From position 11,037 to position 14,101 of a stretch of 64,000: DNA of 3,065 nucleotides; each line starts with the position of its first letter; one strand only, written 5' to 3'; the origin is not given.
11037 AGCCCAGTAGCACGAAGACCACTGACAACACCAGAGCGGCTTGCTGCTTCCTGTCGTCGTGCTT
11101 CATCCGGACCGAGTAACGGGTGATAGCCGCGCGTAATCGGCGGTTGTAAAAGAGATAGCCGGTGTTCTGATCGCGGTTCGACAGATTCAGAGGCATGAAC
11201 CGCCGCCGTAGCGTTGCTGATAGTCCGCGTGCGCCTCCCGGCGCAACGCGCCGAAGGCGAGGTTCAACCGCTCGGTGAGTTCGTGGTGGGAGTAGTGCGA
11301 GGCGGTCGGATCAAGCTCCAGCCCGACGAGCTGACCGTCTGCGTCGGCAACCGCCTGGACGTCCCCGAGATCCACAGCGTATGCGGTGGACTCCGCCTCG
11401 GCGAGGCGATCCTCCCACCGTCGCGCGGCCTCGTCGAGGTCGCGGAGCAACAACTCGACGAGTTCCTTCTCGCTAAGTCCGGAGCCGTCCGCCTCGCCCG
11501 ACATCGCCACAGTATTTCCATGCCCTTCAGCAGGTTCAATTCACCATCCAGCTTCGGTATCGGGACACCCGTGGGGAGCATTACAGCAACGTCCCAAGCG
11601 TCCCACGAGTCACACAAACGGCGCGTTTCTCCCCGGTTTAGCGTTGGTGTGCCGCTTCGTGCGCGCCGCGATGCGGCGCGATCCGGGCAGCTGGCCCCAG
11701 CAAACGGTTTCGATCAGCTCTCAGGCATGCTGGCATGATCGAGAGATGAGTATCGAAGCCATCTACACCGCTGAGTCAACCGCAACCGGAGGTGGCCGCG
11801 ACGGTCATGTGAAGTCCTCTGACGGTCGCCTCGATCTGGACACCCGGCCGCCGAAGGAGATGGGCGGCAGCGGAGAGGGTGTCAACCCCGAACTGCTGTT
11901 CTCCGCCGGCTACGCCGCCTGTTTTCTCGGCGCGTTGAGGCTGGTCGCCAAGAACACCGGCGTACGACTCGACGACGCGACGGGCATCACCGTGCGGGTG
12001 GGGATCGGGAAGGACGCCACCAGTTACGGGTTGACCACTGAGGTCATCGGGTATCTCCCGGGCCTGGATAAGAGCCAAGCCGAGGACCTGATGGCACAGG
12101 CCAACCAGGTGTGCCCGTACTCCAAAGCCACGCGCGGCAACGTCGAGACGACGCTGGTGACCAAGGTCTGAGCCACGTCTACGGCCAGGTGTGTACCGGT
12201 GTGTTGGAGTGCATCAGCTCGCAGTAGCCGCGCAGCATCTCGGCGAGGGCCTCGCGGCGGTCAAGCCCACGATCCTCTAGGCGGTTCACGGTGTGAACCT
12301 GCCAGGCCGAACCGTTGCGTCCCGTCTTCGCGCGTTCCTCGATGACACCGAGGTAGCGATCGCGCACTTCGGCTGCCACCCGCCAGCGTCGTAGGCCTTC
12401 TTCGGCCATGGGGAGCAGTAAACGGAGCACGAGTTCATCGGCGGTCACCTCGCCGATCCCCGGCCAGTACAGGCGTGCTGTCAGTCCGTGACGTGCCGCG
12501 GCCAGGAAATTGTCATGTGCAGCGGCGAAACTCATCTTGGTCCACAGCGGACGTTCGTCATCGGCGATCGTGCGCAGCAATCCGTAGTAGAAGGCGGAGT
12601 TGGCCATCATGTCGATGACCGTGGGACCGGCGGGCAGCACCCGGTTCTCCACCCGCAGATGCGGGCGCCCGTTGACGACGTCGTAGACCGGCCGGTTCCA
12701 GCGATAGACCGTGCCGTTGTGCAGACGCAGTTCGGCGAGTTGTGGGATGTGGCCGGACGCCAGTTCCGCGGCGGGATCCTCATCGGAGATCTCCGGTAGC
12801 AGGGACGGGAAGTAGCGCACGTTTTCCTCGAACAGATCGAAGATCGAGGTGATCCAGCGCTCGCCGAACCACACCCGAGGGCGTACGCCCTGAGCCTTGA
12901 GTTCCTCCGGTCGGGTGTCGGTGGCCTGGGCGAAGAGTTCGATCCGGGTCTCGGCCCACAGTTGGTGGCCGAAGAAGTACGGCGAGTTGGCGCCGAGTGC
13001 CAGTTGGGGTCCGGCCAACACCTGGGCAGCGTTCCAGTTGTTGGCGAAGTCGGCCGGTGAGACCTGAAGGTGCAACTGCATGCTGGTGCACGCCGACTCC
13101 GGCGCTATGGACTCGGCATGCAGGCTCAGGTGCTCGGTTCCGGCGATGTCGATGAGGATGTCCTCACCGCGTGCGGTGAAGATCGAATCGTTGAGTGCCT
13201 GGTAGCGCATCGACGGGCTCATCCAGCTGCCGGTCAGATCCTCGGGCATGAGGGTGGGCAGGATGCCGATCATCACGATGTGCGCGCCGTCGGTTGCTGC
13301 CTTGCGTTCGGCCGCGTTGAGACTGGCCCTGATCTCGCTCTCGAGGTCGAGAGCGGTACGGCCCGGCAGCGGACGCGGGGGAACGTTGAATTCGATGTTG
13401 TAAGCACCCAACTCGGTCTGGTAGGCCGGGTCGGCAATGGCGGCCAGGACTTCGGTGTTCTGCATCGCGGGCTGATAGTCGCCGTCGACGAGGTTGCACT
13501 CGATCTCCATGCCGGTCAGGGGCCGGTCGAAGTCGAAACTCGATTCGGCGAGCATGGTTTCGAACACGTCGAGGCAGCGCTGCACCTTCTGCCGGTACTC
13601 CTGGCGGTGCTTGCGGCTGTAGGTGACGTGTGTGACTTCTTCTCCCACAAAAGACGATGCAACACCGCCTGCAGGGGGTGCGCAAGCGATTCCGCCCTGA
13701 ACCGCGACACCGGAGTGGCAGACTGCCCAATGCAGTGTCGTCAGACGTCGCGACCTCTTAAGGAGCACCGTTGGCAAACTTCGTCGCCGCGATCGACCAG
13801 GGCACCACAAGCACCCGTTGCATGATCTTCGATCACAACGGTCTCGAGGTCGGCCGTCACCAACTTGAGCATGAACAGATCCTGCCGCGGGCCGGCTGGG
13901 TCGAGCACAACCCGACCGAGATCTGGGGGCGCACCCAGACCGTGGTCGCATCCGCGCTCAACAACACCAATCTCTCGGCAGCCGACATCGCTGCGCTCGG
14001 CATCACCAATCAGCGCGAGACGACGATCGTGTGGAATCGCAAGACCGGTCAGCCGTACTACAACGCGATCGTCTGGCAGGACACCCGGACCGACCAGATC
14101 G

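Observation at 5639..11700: Stand-alone type VII secretion mini-cassette: DUF2710-like + eccB + fused eccC with no other ESX genes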

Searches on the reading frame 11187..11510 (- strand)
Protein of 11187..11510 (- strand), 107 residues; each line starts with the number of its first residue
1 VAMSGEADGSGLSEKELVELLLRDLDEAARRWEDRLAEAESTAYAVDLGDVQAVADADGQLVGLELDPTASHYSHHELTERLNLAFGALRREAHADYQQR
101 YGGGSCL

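Call 4: search_protein_families(library=pfam, proteins=[window:11187-11510:-], max_evalue=0.01)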
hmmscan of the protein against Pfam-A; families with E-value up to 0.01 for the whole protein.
window:11187-11510:- (107 aa): 2 families
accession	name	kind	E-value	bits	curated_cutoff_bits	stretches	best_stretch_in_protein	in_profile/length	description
PF10921.13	DUF2710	-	2.8e-32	111.7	29.6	1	7-103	7-104/104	Protein of unknown function (DUF2710)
PF02575.21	YbaB_DNA_bd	-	0.00059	20.4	25.5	1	25-101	7-83/91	YbaB/EbfC DNA-binding family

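Call 5: search_protein_families(library=ncbifam, proteins=[window:11187-11510:-], max_evalue=0.01)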
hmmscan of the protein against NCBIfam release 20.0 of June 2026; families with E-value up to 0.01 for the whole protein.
window:11187-11510:- (107 aa): 0 families

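Call 10: search_solved_structures(query=window:11187-11510:-, max_evalue=1, show_alignments=2)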
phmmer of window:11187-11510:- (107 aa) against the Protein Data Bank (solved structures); distinct sequences matched with E-value up to 1: 0.

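Call 66: predict_structure(protein=window:11187-11504:-)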
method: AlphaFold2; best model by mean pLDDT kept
length: 105 residues; sequences in the alignment: 1
mean_pLDDT: 76.0   pTM: 0.63
mean pLDDT of the five models: 76.0, 69.4, 65.6, 63.6, 51.1
residues with pLDDT >= 90: 1; 70-90: 76; 50-70: 26; < 50: 2
segments of 3 or more residues with pLDDT < 50: none
pLDDT, mean of each block of 10 residues (from residue 1): 60 85 74 60 85 77 80 88 86 77 53
secondary structure, 60 per line:
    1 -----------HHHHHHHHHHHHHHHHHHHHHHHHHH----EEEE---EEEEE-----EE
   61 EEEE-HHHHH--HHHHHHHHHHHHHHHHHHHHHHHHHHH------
elements in order: H12-37 E42-45 E49-53 E59-64 H66-70 H73-99

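Call 68: fold_search(model_id=the predicted structure, library=pdb)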
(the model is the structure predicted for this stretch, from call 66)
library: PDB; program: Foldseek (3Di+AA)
matches with E <= 10: 531; with E <= 0.001: 0
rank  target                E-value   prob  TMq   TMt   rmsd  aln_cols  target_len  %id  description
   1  3f42_A                5.2e-03  1.00  0.48  0.53  17.0        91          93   16  Crystal structure of uncharacterized protein HP0035 from Helicobacter pylori (released 2008-11-18)
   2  3f42_B                7.6e-03  1.00  0.51  0.63  10.3        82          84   16  Crystal structure of uncharacterized protein HP0035 from Helicobacter pylori (released 2008-11-18)
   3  1j8b                  1.1e-02  1.00  0.49  0.55  13.3        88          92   12  Structure of YbaB from Haemophilus influenzae (HI0442), a protein of unknown function (released 2003-01-14)
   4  7ane_an               1.2e-02  1.00  0.53  0.19  13.6        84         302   13  Leishmania Major mitochondrial ribosome (released 2021-06-23)
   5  1pug_C                2.6e-02  1.00  0.52  0.66  10.1        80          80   14  Structure of E. coli Ybab (released 2003-07-08)
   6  6hiw_DM               3.4e-02  0.98  0.51  0.19  16.8        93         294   14  Cryo-EM structure of the Trypanosoma brucei mitochondrial ribosome - This entry contains the complete small mitoribos (released 2018-09-26)
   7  1ybx_B                4.1e-02  0.98  0.45  0.51  15.5        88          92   16  Conserved hypothetical protein Cth-383 from Clostridium thermocellum (released 2005-02-01)
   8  7aor_an               4.1e-02  0.97  0.49  0.19  16.0        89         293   13  mt-SSU from Trypanosoma cruzi in complex with mt-IF-3. (released 2021-04-28)
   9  1pug_A                5.7e-02  0.99  0.52  0.58  12.0        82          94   12  Structure of E. coli Ybab (released 2003-07-08)
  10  1ybx_A                6.1e-02  0.99  0.50  0.57  15.4        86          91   15  Conserved hypothetical protein Cth-383 from Clostridium thermocellum (released 2005-02-01)
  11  1pug_D                6.9e-02  0.99  0.52  0.71   6.6        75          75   13  Structure of E. coli Ybab (released 2003-07-08)
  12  5yrx                  7.4e-02  0.96  0.42  0.58   5.8        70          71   14  Crystal structure of a hypothetical protein Rv3716c from Mycobacterium tuberculosis (released 2018-05-16)
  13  7pub_DK               1.4e-01  0.25  0.27  0.12  14.9       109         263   15  Late assembly intermediate of the Trypanosoma brucei mitoribosomal small subunit (released 2022-05-04)
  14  1pug_B                1.5e-01  0.96  0.49  0.67  10.0        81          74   14  Structure of E. coli Ybab (released 2003-07-08)
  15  6hiw_DK               1.8e-01  0.54  0.38  0.17  14.5       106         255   13  Cryo-EM structure of the Trypanosoma brucei mitochondrial ribosome - This entry contains the complete small mitoribos (released 2018-09-26)
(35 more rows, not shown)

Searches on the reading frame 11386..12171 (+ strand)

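Call 4: search_protein_families(library=pfam, proteins=[window:11386-12171:+], max_evalue=0.01)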
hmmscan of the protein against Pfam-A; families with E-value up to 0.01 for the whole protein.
window:11386-12171:+ (261 aa): 1 family
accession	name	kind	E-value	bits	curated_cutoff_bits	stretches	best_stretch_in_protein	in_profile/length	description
PF02566.24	OsmC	-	8.8e-14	52.2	27.5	1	161-257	1-99/100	OsmC-like protein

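Call 5: search_protein_families(library=ncbifam, proteins=[window:11386-12171:+], max_evalue=0.01)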
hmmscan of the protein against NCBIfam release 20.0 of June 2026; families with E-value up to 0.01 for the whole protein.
window:11386-12171:+ (261 aa): 5 families
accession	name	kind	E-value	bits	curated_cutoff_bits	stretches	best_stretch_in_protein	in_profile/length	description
TIGR03561.1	organ_hyd_perox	subfamily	2.3e-45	154.2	88.85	1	126-257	1-132/134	Ohr family peroxiredoxin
NF052637.1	HydprxOhrVib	equivalog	1.2e-33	116.2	240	1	124-257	2-133/140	organic hydroperoxide reductase Ohr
TIGR03562.1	osmo_induc_OsmC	subfamily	8.1e-09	35.7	85.8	1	160-252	37-131/137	OsmC family peroxiredoxin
TIGR03563.1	perox_SACOL1771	subfamily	6.5e-07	29.3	166.15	1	135-255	10-136/138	SACOL1771 family peroxiredoxin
NF041052.1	OsmC_like_Se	domain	0.0003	20.8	95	1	156-204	30-77/144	OsmC-related (seleno)protein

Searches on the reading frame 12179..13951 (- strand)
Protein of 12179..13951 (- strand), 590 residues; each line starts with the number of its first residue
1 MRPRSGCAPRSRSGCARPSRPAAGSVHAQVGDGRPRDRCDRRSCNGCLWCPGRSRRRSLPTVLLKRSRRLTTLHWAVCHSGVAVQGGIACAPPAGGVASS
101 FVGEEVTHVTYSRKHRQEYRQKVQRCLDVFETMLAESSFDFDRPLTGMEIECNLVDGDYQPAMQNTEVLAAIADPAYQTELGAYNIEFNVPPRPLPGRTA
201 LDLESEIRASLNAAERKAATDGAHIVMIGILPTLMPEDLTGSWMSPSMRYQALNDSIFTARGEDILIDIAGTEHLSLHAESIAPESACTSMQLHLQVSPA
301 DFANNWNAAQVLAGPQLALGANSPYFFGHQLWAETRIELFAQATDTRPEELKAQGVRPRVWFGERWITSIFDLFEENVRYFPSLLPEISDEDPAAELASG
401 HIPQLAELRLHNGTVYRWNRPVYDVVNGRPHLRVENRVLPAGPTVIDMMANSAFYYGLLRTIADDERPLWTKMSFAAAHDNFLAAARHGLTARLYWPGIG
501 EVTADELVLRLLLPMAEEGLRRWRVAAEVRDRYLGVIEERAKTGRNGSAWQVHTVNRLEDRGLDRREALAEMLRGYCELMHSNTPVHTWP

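Call 4: search_protein_families(library=pfam, proteins=[window:12179-13951:-], max_evalue=0.01)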
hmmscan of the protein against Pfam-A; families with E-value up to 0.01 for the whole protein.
window:12179-13951:- (590 aa): 1 family
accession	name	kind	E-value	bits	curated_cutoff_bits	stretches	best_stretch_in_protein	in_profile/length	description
PF04107.18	GCS2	-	9.7e-05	22.3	21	0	290-345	125-183/291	Glutamate-cysteine ligase family 2(GCS2)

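Call 5: search_protein_families(library=ncbifam, proteins=[window:12179-13951:-], max_evalue=0.01)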
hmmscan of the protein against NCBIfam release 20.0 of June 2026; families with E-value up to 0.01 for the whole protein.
window:12179-13951:- (590 aa): 2 families
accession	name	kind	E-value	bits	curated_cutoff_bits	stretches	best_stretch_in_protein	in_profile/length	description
NF010041.0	PRK13517.1-1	subfamily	1.7e-05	24.2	332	1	144-256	5-115/368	glutamate--cysteine ligase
TIGR03444.1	EgtA_Cys_ligase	equivalog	0.0055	15.6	370.8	0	286-348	149-212/390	ergothioneine biosynthesis glutamate--cysteine ligase EgtA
